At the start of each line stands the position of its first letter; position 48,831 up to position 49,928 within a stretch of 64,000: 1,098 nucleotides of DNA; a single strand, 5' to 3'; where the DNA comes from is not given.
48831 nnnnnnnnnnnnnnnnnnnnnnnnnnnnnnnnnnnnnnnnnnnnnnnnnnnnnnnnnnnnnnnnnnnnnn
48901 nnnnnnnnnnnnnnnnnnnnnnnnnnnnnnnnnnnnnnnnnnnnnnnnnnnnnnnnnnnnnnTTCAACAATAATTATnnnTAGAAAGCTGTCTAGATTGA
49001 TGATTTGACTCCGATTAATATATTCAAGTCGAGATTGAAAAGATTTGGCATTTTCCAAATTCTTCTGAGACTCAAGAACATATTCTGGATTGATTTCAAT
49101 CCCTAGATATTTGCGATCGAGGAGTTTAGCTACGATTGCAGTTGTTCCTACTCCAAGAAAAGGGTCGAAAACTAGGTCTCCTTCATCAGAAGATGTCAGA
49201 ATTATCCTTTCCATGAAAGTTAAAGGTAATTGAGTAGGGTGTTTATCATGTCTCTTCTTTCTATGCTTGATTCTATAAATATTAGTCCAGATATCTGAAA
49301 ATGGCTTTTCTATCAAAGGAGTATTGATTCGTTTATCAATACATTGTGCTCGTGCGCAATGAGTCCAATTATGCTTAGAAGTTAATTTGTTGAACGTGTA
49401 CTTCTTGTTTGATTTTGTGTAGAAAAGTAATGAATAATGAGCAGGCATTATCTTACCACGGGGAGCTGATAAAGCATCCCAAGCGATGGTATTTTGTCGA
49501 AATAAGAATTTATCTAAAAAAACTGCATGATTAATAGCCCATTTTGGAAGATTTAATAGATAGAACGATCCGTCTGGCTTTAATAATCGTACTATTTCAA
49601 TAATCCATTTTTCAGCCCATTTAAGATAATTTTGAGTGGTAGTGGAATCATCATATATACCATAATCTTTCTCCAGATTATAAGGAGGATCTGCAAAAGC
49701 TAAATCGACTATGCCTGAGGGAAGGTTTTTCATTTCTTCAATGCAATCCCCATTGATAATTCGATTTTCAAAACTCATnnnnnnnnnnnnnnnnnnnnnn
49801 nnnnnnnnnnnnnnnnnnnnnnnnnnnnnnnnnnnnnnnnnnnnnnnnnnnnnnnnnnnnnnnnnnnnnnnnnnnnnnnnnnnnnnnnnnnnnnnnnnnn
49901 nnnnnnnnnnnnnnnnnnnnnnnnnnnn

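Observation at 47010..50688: Minus-strand triplet: catalytically dead beta-MTase paralog, active beta-MTase, gamma N6A-MTase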

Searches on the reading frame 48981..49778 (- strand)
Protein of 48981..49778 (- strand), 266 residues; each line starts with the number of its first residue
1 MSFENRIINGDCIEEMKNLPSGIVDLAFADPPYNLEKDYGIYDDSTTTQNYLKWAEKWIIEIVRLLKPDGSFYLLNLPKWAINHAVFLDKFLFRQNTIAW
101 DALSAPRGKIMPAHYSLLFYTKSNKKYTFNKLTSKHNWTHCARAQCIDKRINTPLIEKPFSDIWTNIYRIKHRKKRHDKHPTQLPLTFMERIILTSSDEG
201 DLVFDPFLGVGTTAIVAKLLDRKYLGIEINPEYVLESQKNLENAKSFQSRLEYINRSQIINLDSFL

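Call 4: search_protein_families(library=pfam, proteins=[window:48981-49778:-], max_evalue=0.1)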
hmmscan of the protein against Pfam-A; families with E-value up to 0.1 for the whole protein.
window:48981-49778:- (266 aa): 4 families
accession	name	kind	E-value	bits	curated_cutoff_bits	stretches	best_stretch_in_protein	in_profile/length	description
PF01555.25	N6_N4_Mtase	-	1.3e-48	166.3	26.7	1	24-238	1-220/221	DNA methylase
PF02475.24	TRM5-TYW2_MTfase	-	0.014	15.8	28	1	193-236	30-75/164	TRM5/TYW2 methyltransferase domain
PF01170.24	UPF0020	-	0.017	15.2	22.3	0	173-225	1-54/197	RMKL-like, methyltransferase domain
PF08241.18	Methyltransf_11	-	0.034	15.2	21.2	0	52-73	73-94/95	Methyltransferase domain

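Call 6: search_protein_families(library=ncbifam, proteins=[window:48981-49778:-], max_evalue=0.1)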
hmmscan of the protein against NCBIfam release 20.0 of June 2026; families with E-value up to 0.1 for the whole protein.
window:48981-49778:- (266 aa): 8 families
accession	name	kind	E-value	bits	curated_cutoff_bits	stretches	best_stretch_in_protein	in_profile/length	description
NF008572.0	PRK11524.1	equivalog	1.2e-45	155.9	292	1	5-249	15-264/294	adenine-specific DNA-methyltransferase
NF050803.1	DnaMtaseCcrMCaul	equivalog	1.3e-33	116.4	830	1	4-250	3-256/350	adenine-specific DNA-methyltransferase CcrM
NF010253.0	PRK13699.1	subfamily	6.3e-16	58.7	244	2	153-244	123-208/226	DNA methyltransferase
TIGR01177.1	TIGR01177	hypoth_equivalog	0.00014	21.3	316.55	1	194-243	177-226/330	TIGR01177 family methyltransferase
NF047732.1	tRNAMtaseTrm5bMeth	equivalog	0.006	15.6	500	1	193-245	192-243/337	tRNA (guanine(37)-N1)-methyltransferase Trm5b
NF047543.1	CytMemPImpL63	equivalog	0.032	12.9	1000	1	160-246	257-341/525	cytoplasmic membrane protein ImpL63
TIGR00479.1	rumA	equivalog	0.034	13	183.55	1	200-243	294-337/432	23S rRNA (uracil(1939)-C(5))-methyltransferase RlmD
NF041081.1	prot_lys_mtase_Arch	equivalog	0.05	13.7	200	1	195-254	5-65/142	protein-lysine N-methyltransferase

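Call 15: find_homologous_proteins(query=window:48981-49778:-, max_evalue=1e-10)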
Query window:48981-49778:- (266 aa): 3040 proteins with E <= 1e-10 among 3489 candidates; the best 120 are listed.
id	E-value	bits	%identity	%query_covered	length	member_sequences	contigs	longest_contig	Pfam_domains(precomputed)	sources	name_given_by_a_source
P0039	5.2e-180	614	100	100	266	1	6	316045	PF01555.25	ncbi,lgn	ncbi:MAG: DNA-methyltransferase [Promethearchaeota archaeon]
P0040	6.5e-139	480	76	100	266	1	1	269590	PF01555.25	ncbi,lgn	ncbi:MAG: DNA-methyltransferase [Promethearchaeota archaeon]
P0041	3.3e-136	471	74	100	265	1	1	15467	PF01555.25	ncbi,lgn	-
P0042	3.4e-136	471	75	100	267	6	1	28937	PF01555.25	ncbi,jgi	ncbi:MAG: DNA-methyltransferase [Candidatus Hodarchaeales archaeon]|jgi:site-specific DNA-methyltran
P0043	5.3e-136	470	76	100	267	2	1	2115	PF01555.25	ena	-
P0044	1.8e-134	465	75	100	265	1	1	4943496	PF01555.25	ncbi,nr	ncbi:MAG: site-specific DNA-methyltransferase [Candidatus Heimdallarchaeota archaeon]|nr:MAG: site-s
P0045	1.6e-132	459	71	100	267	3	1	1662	PF01555.25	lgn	-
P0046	3.1e-132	458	73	100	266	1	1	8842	PF01555.25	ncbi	ncbi:MAG: DNA-methyltransferase [Promethearchaeota archaeon]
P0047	3.5e-132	458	72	100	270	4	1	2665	PF01555.25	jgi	-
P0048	1.8e-131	455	73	100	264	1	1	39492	PF01555.25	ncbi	ncbi:MAG: DNA-methyltransferase [Candidatus Hodarchaeota archaeon]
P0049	8.7e-131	453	72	100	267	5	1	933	PF01555.25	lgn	-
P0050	8.3e-130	450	71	100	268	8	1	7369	PF01555.25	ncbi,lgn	ncbi:MAG: DNA-methyltransferase [Candidatus Thorarchaeota archaeon]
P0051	2.1e-128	445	74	96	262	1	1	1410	PF01555.25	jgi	jgi:site-specific DNA-methyltransferase (adenine-specific)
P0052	1.3e-127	443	73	100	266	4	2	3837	PF01555.25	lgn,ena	-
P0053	1.3e-127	443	75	95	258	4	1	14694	PF01555.25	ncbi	ncbi:MAG: DNA-methyltransferase [Candidatus Hermodarchaeota archaeon]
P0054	2.9e-127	441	75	95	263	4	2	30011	PF01555.25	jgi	jgi:site-specific DNA-methyltransferase (adenine-specific)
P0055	1.5e-125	436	70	100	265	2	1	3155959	PF01555.25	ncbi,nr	ncbi:MAG: site-specific DNA-methyltransferase [Candidatus Heimdallarchaeota archaeon]|nr:MAG: site-s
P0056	1.4e-124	433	70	100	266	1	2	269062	PF01555.25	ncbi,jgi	ncbi:MAG: DNA-methyltransferase [Candidatus Hodarchaeales archaeon]|jgi:site-specific DNA-methyltran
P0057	1.1e-121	423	73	91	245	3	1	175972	PF01555.25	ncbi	-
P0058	1.9e-117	409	73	88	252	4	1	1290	PF01555.25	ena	-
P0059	8.1e-117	407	67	93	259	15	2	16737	PF13847.13,PF01555.25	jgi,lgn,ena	-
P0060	6.0e-111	388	69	89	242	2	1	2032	PF01555.25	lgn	-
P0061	2.8e-104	366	77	73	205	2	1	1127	PF01555.25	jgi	-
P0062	3.9e-96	339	57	98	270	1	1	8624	PF01555.25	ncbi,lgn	ncbi:MAG: DNA-methyltransferase [Candidatus Hodarchaeota archaeon]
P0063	8.7e-94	332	55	95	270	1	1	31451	PF01555.25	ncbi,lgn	ncbi:MAG: DNA-methyltransferase [Candidatus Odinarchaeota archaeon]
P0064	6.5e-87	309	57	93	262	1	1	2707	PF01555.25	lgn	-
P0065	9.9e-85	302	51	97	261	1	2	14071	PF01555.25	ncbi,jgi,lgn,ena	-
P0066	1.0e-83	299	52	91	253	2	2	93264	PF01555.25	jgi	jgi:site-specific DNA-methyltransferase (adenine-specific)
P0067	1.9e-82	294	52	93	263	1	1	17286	PF01555.25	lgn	-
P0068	2.1e-82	294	53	93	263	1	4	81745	PF01555.25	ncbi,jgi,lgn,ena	-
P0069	3.7e-81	290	52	94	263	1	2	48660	PF01555.25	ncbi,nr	ncbi:MAG: site-specific DNA-methyltransferase [Candidatus Omnitrophica bacterium]|nr:site-specific D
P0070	1.2e-79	285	51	93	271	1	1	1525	PF01170.25,PF01555.25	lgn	-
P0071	2.2e-79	284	52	89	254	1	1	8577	PF02086.22,PF01555.25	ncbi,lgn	-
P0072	2.4e-79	284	51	94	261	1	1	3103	PF01555.25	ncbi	-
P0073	5.0e-79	283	52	93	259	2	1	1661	PF01555.25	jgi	-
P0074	2.9e-78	281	48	98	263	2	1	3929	PF01555.25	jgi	-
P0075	1.0e-77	279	49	92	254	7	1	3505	PF02086.22,PF01555.25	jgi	jgi:site-specific DNA-methyltransferase (adenine-specific)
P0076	9.3e-77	276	49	94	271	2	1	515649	PF01555.25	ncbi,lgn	ncbi:MAG: DNA-methyltransferase [Candidatus Thorarchaeota archaeon]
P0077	9.9e-77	276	51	90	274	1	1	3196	PF01555.25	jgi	jgi:DNA modification methylase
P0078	4.0e-76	274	53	90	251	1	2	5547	PF01555.25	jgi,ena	-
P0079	8.4e-76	273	50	91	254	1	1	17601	PF02086.22,PF01555.25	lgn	-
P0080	2.5e-75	271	51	91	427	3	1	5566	PF03602.22,PF02086.22,PF01555.25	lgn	-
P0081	1.1e-72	262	49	96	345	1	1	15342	PF01555.25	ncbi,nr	ncbi:MAG: hypothetical protein C0393_00410, partial [Anaerolinea sp.]|nr:hypothetical protein [Anaer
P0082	2.3e-72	261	50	93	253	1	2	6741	PF01555.25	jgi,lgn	-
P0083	3.0e-72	261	51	89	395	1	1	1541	PF18780.7,PF01555.25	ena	-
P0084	3.3e-72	261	49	92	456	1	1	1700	PF08241.19,PF01555.25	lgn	-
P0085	3.7e-72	261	48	95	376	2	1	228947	PF03602.22,PF18780.7,PF01555.25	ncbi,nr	ncbi:MAG: hypothetical protein HPY59_01635 [Anaerolineae bacterium]|nr:hypothetical protein [Anaerol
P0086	2.0e-71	258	49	91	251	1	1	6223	PF02086.22,PF01555.25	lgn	-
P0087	5.8e-71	257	50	90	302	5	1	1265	PF02086.22,PF01555.25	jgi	-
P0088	6.7e-71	257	52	86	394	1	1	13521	PF03602.22,PF18780.7,PF01555.25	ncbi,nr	ncbi:MAG: site-specific DNA-methyltransferase [Anaerolineales bacterium]|nr:site-specific DNA-methyl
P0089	6.9e-71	257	50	92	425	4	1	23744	PF03602.22,PF13649.13,PF18780.7,PF08241.19,PF01555.25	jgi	-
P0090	1.6e-70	255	49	94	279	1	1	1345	PF01555.25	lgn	-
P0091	1.7e-70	255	47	91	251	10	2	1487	PF01555.25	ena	-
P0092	4.8e-70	254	51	91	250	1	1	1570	PF01555.25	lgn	-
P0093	5.5e-70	254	52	80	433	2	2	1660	PF03602.22,PF02086.22,PF01555.25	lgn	-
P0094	1.7e-69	252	48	92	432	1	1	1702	PF18780.7,PF08241.19,PF01555.25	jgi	-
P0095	1.9e-69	252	51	86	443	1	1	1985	PF03602.22,PF01555.25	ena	-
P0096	4.2e-69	251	47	92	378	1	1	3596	PF01555.25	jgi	jgi:site-specific DNA-methyltransferase (adenine-specific)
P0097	6.1e-69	250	50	91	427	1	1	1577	PF18780.7,PF01555.25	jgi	jgi:site-specific DNA-methyltransferase (adenine-specific)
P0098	9.5e-69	250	49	91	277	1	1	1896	PF01555.25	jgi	jgi:site-specific DNA-methyltransferase (adenine-specific)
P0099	9.5e-69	250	49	92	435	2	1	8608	PF03602.22,PF13649.13,PF18780.7,PF08241.19,PF01555.25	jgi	-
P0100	1.1e-68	249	48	97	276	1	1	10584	PF01555.25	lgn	-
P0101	1.5e-68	249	49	91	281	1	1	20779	PF02086.22,PF01555.25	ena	-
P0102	2.1e-68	248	51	91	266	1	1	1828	PF02086.22,PF01555.25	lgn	-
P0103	4.0e-68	248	50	85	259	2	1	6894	PF02086.22,PF01555.25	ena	-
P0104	6.5e-68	247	41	97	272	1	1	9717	PF13649.13,PF01170.25,PF08241.19,PF01555.25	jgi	-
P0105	7.2e-68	247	45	92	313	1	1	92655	PF01555.25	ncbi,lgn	-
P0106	7.9e-68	247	50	90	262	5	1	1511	PF01555.25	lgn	-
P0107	9.1e-68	246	46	92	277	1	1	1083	PF01555.25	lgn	-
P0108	2.4e-67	245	46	94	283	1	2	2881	PF02086.22,PF01555.25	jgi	jgi:site-specific DNA-methyltransferase (adenine-specific)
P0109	5.6e-67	244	48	89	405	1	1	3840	PF13847.13,PF18780.7,PF01555.25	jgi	-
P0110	1.0e-66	243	46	90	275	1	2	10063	PF01555.25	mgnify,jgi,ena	mgnify:CR=1 FL=1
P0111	1.3e-66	243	48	89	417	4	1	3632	PF13649.13,PF18780.7,PF08241.19,PF01555.25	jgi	jgi:site-specific DNA-methyltransferase (adenine-specific)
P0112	1.6e-66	242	47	91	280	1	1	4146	PF01555.25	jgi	jgi:site-specific DNA-methyltransferase (adenine-specific)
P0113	1.8e-66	242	48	97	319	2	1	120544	PF02086.22,PF01555.25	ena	-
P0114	3.2e-66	241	47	91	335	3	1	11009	PF01555.25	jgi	-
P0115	6.1e-66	240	50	80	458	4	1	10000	PF01555.25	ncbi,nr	ncbi:MAG: site-specific DNA-methyltransferase, partial [Anaerolinea sp.]|nr:site-specific DNA-methyl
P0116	8.4e-66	240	46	86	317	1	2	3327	PF13649.13,PF18780.7,PF01555.25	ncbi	-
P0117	9.0e-66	240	49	90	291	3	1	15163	PF01555.25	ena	-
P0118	1.0e-65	240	44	93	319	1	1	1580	PF01555.25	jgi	jgi:site-specific DNA-methyltransferase (adenine-specific)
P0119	2.5e-65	238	45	91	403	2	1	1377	PF18780.7,PF01555.25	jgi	jgi:site-specific DNA-methyltransferase (adenine-specific)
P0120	2.5e-65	238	45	95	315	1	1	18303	PF01555.25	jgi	-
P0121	4.1e-65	238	44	95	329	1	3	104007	PF13847.13,PF02086.22,PF01555.25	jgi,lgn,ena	-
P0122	4.6e-65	237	50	85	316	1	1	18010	PF01555.25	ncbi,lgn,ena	ncbi:MAG: site-specific DNA-methyltransferase [Verrucomicrobiota bacterium]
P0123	5.0e-65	237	47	93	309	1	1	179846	PF01555.25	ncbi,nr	ncbi:MAG: hypothetical protein PCFJNLEI_03198 [Verrucomicrobiae bacterium]|nr:hypothetical protein [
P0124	5.2e-65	237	44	92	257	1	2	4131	PF01555.25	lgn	-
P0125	7.3e-65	237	43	95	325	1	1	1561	PF07669.18,PF02086.22,PF01170.25,PF01555.25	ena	-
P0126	1.2e-64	236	44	93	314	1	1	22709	PF01555.25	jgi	jgi:site-specific DNA-methyltransferase (adenine-specific)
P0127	1.4e-64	236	45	89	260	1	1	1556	PF13847.13,PF01170.25,PF01555.25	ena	-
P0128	2.0e-64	235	48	83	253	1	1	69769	PF01555.25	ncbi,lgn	ncbi:MAG: site-specific DNA-methyltransferase [Chloroflexota bacterium]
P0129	3.1e-64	235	46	90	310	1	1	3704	PF01555.25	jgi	jgi:site-specific DNA-methyltransferase (adenine-specific)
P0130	5.2e-64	234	48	87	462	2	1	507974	PF01555.25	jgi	jgi:site-specific DNA-methyltransferase (adenine-specific)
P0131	1.0e-63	233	49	84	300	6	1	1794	PF18780.7,PF01555.25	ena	-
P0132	1.1e-63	233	44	91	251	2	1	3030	PF13847.13,PF06325.20,PF13649.13,PF02086.22,PF08241.19,PF01555.25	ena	-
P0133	2.0e-63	232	46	90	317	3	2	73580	PF01555.25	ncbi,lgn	-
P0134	4.2e-63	231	47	89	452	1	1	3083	PF03602.22,PF01555.25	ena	-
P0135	5.1e-63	231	46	84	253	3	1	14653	PF01555.25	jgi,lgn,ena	-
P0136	8.1e-63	230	45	89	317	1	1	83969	PF01555.25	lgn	-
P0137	1.2e-62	230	46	85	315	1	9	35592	PF01555.25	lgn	-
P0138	1.2e-62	230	45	96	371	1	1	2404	PF01555.25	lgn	-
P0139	1.8e-62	229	48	86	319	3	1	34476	PF01555.25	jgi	jgi:DNA modification methylase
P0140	1.9e-62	229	45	91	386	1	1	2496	PF03602.22,PF01170.25,PF01555.25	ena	-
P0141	2.5e-62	228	43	92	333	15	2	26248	PF02086.22,PF01555.25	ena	-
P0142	5.7e-62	227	45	89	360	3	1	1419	PF01170.25,PF01555.25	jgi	jgi:site-specific DNA-methyltransferase (adenine-specific)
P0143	5.9e-62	227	46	88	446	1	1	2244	PF03602.22,PF01555.25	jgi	-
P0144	9.7e-62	227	42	92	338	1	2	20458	PF02086.22,PF01555.25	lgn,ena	-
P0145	1.0e-61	227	44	91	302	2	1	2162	PF02086.22,PF01170.25,PF01555.25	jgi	-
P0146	2.0e-61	226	46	88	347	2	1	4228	PF01555.25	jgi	jgi:site-specific DNA-methyltransferase (adenine-specific)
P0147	2.9e-61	225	51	80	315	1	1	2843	PF01555.25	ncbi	ncbi:MAG: DNA methyltransferase, partial [Acidobacteriota bacterium]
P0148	3.9e-61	225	46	86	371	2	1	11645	PF01555.25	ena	-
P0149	4.2e-61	224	48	86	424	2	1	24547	PF01170.25,PF01555.25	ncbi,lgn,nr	ncbi:MAG TPA: site-specific DNA-methyltransferase [Verrucomicrobiae bacterium]|nr:site-specific DNA-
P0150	9.2e-61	223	44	91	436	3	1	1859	PF01555.25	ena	-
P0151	9.7e-61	223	44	97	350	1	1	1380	PF03602.22,PF01170.25,PF01555.25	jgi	jgi:site-specific DNA-methyltransferase (adenine-specific)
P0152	1.0e-60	223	42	94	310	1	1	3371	PF01170.25,PF01555.25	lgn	-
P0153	3.0e-60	222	43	91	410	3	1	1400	PF01170.25,PF01555.25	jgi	jgi:site-specific DNA-methyltransferase (adenine-specific)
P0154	1.5e-59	219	40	94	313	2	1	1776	PF01555.25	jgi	-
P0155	2.0e-59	219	45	91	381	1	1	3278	PF02086.22,PF01555.25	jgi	jgi:site-specific DNA-methyltransferase (adenine-specific)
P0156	3.5e-59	218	40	95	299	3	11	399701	PF01555.25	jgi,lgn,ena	-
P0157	4.3e-59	218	43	91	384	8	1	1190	PF01555.25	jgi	jgi:site-specific DNA-methyltransferase (adenine-specific)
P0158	4.9e-59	218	43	86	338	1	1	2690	PF03602.22,PF01170.25,PF01555.25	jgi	jgi:site-specific DNA-methyltransferase (adenine-specific)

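Call 17: search_solved_structures(query=window:48981-49778:-, max_evalue=0.001, show_alignments=1)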
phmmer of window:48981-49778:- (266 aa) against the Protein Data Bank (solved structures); distinct sequences matched with E-value up to 0.001: 13.
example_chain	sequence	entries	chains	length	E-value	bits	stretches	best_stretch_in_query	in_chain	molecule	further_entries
9c3u_A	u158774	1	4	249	3.1e-29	105.1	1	8-235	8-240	Methyltransferase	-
8urk_A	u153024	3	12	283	4.2e-29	104.7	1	8-236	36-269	Methyltransferase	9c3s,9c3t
1g60_A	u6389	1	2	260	1.7e-25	92.9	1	5-237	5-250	Adenine-specific Methyltransferase MboIIA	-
6pbd_A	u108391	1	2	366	2.4e-25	92.4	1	6-238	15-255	Modification methylase CcrMI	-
8s9m_A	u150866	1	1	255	6.7e-22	81.1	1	1-246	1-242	DNA cytosine-N4 methyltransferase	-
8s9n_A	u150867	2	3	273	2.6e-21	79.2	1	2-246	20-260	DNA cytosine-N4 methyltransferase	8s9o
1eg2_A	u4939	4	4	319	1.5e-17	66.8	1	11-233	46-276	MODIFICATION METHYLASE RSRI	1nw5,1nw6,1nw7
1nw8_A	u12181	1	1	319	1.5e-17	66.8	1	11-233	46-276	MODIFICATION METHYLASE RSRI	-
5hfj_A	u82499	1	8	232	2.5e-13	53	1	178-241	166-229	Adenine specific DNA methyltransferase (DpnA)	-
5hek_A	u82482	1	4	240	2.7e-13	52.9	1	177-241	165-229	Adenine specific DNA methyltransferase (DpnA)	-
1boo_A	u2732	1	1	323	2.4e-11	46.5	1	179-255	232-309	PROTEIN (N-4 CYTOSINE-SPECIFIC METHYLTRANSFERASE PVU II)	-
2zie_A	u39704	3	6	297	8.9e-11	44.6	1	178-236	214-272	Putative modification methylase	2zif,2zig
6k0w_B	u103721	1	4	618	9.2e-05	24.9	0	5-54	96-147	Adenine specific DNA methyltransferase (Mod)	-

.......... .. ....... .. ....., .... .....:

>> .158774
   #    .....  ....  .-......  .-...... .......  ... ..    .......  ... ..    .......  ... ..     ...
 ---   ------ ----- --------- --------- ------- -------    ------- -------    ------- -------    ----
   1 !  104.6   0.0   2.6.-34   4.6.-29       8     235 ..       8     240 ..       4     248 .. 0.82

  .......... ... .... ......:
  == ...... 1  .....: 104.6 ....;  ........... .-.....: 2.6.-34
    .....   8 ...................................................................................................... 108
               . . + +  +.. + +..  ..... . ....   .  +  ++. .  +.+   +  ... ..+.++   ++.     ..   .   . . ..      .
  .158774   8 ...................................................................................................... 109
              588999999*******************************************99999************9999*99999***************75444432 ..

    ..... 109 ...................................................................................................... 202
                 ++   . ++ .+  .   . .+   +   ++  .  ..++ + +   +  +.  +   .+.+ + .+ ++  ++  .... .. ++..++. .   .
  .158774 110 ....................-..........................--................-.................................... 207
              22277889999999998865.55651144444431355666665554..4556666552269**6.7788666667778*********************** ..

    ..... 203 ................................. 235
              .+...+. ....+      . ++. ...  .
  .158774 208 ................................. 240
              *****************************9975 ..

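Call 33: search_protein_families(library=padloc, proteins=[window:48981-49778:-], max_evalue=0.01)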
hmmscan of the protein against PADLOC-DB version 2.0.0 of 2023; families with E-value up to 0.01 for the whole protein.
window:48981-49778:- (266 aa): 70 families (the best 25 are shown)
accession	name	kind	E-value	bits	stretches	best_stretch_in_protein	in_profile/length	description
PDLC03238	MTase_II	-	1.8e-57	193.3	1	6-246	125-371/428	Type II methyltransferase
PDLC03299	MTase_II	-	1.2e-55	187.1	1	4-250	14-266/296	Type II methyltransferase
PDLC03371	MTase_II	-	5e-55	184.8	1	4-245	10-256/260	Type II methyltransferase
PDLC03320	MTase_II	-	2.9e-39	133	1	7-243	35-276/289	Type II methyltransferase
PDLC03216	MTase_II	-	1.1e-35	121.3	1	4-251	11-265/364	Type II methyltransferase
PDLC03353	MTase_II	-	1.5e-33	114.5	1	4-241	9-250/260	Type II methyltransferase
PDLC03265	MTase_II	-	1.8e-31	107.8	2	3-101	23-123/333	Type II methyltransferase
PDLC03738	oMTase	-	2.8e-31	106.5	1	4-249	20-273/376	orphan methyltransferase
PDLC03387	MTase_II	-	8.4e-31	105.2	2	115-244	166-278/289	Type II methyltransferase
PDLC03339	MTase_II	-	9.3e-31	104.9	2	159-250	190-280/399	Type II methyltransferase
PDLC03230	MTase_II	-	9.6e-29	98.8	1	5-235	36-276/360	Type II methyltransferase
PDLC03305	MTase_II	-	6e-26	89.7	3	160-243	169-244/513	Type II methyltransferase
PDLC03300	MTase_II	-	7.5e-26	88.9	2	42-249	79-284/302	Type II methyltransferase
PDLC03295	MTase_II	-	1.2e-25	88.6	2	5-100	4-104/292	Type II methyltransferase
PDLC03350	MTase_II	-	4.5e-23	80.1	1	5-246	57-300/312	Type II methyltransferase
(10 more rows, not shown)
